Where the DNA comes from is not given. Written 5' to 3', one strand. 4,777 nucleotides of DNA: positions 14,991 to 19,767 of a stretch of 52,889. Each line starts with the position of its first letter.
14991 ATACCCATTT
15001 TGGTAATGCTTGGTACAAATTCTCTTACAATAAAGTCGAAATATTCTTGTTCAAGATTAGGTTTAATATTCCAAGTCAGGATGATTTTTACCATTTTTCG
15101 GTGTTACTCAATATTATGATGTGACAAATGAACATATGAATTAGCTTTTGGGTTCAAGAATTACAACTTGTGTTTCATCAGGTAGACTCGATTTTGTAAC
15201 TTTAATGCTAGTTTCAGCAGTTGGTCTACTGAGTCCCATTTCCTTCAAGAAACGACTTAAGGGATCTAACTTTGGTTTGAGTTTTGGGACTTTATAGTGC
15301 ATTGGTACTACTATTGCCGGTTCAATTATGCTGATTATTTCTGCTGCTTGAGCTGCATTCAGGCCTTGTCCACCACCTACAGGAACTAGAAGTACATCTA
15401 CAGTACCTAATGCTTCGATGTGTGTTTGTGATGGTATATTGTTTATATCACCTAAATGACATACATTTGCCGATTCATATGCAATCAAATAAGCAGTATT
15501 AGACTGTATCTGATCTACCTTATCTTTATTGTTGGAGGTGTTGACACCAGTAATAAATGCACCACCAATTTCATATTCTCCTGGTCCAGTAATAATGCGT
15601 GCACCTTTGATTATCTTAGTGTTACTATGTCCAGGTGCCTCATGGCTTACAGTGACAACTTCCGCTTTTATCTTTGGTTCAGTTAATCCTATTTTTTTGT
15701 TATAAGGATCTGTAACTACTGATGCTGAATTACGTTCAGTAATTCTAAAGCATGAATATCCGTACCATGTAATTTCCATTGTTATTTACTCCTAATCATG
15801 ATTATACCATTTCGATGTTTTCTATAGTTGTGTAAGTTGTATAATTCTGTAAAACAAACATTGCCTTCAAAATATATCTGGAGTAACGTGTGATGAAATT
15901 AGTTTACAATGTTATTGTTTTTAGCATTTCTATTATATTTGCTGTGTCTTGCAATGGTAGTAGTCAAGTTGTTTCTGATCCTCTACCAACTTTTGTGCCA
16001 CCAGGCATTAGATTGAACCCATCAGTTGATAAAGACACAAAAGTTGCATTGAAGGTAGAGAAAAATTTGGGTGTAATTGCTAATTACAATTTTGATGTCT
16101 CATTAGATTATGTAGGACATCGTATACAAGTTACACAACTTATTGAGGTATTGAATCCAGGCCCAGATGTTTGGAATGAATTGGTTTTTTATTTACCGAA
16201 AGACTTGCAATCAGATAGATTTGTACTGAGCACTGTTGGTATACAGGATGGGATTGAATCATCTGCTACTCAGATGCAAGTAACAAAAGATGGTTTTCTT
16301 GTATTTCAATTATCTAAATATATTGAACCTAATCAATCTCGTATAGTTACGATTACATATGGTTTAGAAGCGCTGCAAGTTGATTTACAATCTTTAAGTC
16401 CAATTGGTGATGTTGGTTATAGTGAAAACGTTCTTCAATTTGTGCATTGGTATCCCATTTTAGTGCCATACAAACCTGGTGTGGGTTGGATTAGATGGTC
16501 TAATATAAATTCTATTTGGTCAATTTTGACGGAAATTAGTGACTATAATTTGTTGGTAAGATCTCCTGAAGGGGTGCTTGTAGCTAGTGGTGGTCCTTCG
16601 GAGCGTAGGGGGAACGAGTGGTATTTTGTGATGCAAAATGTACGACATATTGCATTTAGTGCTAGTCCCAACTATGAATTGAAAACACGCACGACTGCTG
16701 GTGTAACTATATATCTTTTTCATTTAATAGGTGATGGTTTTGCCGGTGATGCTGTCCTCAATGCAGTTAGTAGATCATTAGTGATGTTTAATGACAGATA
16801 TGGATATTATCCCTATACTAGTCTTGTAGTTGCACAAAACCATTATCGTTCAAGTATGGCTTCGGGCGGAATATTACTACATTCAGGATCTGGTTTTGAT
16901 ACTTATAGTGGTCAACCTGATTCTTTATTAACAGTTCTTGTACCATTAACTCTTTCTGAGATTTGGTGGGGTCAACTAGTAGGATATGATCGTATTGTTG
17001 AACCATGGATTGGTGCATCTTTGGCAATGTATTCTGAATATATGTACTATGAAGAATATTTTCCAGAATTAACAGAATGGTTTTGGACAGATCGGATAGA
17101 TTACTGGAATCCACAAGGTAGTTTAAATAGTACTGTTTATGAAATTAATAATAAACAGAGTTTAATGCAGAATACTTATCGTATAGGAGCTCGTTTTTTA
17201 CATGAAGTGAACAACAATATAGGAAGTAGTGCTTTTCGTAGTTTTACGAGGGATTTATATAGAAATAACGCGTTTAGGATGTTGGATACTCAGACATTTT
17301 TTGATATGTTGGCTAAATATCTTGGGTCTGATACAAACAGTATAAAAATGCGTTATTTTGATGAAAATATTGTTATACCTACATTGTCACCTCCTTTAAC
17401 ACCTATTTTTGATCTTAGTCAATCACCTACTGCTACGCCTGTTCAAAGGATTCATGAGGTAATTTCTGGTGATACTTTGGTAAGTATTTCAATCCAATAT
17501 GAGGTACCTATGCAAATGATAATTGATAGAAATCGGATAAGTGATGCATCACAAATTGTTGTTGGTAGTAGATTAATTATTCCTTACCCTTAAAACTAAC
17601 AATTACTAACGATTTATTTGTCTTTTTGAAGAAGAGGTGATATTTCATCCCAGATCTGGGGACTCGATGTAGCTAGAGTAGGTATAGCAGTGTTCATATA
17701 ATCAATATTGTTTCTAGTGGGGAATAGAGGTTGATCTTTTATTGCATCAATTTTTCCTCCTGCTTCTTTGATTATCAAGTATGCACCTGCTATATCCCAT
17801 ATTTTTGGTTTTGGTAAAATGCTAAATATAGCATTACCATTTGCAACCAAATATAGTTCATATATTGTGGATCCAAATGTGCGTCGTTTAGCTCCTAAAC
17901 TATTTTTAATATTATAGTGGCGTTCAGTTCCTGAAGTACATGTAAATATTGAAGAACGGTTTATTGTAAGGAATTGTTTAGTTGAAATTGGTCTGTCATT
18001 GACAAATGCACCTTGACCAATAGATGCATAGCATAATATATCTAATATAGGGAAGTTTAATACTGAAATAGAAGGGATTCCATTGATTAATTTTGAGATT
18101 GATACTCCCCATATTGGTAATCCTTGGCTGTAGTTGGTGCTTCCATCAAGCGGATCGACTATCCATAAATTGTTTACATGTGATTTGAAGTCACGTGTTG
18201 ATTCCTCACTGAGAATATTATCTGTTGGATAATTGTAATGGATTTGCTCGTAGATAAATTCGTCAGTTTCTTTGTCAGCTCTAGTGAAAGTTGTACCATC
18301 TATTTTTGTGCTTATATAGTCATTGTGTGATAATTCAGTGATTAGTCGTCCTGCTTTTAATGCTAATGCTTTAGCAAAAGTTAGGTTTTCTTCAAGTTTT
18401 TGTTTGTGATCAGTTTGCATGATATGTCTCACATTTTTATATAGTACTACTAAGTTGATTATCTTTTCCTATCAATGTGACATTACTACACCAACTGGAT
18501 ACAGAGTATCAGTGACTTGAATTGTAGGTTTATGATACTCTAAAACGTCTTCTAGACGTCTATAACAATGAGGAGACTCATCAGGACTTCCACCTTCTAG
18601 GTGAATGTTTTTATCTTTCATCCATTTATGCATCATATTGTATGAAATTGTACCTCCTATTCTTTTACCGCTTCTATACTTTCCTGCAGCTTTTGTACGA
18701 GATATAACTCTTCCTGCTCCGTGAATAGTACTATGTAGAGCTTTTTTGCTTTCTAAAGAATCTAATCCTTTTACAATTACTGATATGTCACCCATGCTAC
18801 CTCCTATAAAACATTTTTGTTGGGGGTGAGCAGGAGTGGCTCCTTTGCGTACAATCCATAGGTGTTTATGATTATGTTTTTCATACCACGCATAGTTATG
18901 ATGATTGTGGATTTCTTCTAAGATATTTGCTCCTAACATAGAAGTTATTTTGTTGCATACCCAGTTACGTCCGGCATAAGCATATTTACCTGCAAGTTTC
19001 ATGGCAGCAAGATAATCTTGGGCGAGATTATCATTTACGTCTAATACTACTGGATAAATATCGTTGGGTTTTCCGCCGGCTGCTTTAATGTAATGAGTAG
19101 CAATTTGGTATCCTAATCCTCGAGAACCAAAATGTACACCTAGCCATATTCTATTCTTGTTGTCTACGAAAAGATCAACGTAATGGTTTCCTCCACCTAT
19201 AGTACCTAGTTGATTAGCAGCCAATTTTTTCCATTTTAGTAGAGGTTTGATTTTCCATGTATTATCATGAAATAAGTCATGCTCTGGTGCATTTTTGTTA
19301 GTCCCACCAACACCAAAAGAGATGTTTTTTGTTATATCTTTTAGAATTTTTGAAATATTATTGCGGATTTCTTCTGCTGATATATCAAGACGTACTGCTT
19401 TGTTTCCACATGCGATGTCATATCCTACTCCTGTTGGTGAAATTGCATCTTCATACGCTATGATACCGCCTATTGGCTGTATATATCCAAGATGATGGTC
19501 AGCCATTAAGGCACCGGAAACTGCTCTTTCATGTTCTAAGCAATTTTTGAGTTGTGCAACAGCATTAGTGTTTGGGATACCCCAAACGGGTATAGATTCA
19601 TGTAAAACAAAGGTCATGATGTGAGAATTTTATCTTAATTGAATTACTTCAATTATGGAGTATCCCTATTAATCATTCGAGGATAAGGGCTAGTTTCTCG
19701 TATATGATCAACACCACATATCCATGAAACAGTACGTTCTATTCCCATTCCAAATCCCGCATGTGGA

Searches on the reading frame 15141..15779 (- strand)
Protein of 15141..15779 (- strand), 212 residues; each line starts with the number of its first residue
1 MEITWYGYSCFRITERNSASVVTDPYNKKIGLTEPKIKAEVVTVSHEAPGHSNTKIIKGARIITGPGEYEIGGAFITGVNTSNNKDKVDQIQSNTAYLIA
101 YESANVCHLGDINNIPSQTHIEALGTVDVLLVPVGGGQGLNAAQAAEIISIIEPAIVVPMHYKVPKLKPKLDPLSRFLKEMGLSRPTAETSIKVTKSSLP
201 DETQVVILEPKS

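Call 63: search_protein_families(library=pfam, proteins=[window:15141-15779:-], max_evalue=0.00001)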
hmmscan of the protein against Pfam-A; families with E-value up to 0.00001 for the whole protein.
window:15141-15779:- (212 aa): 2 families
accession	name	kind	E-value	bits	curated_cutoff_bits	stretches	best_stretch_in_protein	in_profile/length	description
PF13483.12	Lactamase_B_3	-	9.1e-42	143.2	24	1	2-161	1-160/160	Beta-lactamase superfamily domain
PF12706.13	Lactamase_B_2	-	1.6e-06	28.3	27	1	67-162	94-200/200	Beta-lactamase superfamily domain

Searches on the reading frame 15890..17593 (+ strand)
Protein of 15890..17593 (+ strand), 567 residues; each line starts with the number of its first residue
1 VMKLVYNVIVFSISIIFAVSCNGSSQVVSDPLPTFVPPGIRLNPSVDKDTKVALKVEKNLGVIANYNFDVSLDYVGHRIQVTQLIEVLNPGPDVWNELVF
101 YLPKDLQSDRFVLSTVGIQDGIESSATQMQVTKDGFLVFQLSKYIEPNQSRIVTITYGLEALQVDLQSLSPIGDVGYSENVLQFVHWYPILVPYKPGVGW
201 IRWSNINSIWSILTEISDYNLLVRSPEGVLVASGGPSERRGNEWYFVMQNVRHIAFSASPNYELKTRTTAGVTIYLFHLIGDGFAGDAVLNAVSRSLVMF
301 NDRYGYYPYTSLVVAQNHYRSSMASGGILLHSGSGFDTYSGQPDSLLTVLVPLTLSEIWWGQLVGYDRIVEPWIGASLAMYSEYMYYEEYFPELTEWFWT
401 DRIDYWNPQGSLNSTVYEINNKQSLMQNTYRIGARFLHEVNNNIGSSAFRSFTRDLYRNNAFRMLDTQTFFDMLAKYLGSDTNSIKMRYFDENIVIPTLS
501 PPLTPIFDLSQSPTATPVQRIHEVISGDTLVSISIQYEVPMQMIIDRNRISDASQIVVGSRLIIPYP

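Call 62: search_protein_families(library=pfam, proteins=[window:15890-17593:+], max_evalue=0.00001)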
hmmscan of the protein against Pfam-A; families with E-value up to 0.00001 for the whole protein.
window:15890-17593:+ (567 aa): 2 families
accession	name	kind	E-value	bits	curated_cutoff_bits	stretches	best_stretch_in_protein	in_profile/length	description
PF01476.26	LysM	-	1.4e-08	35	20.9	1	522-565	1-43/43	LysM domain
PF01433.26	Peptidase_M1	-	7.1e-06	26.2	27.7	0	354-485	74-214/218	Peptidase family M1 domain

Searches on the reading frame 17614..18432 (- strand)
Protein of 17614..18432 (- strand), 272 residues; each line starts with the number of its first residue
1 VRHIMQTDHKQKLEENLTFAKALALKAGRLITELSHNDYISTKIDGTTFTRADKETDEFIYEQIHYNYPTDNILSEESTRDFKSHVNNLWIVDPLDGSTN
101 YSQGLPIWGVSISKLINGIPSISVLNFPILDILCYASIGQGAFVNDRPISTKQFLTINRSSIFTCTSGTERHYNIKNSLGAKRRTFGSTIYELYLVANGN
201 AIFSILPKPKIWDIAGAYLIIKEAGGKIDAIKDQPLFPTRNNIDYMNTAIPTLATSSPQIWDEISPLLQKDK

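Call 63: search_protein_families(library=pfam, proteins=[window:17614-18432:-], max_evalue=0.00001)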
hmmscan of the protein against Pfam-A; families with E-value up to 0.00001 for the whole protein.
window:17614-18432:- (272 aa): 1 family
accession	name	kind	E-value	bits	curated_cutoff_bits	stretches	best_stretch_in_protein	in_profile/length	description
PF00459.30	Inositol_P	-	4.8e-43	148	27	1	13-247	2-254/271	Inositol monophosphatase family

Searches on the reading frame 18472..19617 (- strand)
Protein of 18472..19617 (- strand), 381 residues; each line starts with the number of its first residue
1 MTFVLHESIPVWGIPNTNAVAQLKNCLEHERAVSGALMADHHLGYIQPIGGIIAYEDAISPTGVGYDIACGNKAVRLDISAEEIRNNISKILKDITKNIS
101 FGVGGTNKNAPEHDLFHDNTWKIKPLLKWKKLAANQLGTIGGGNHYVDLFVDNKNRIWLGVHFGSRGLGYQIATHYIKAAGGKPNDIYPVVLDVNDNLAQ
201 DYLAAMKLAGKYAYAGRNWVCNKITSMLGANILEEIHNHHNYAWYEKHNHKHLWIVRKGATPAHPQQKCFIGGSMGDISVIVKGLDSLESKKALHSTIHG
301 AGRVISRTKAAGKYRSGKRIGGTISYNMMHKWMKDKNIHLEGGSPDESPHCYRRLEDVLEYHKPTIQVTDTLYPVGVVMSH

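Call 63: search_protein_families(library=pfam, proteins=[window:18472-19617:-], max_evalue=0.00001)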
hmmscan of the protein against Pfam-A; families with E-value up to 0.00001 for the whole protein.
window:18472-19617:- (381 aa): 1 family
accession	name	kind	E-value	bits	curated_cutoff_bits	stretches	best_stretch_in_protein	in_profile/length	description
PF01139.22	RtcB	-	2.7e-65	221.7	27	2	130-378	140-424/426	tRNA-splicing ligase RtcB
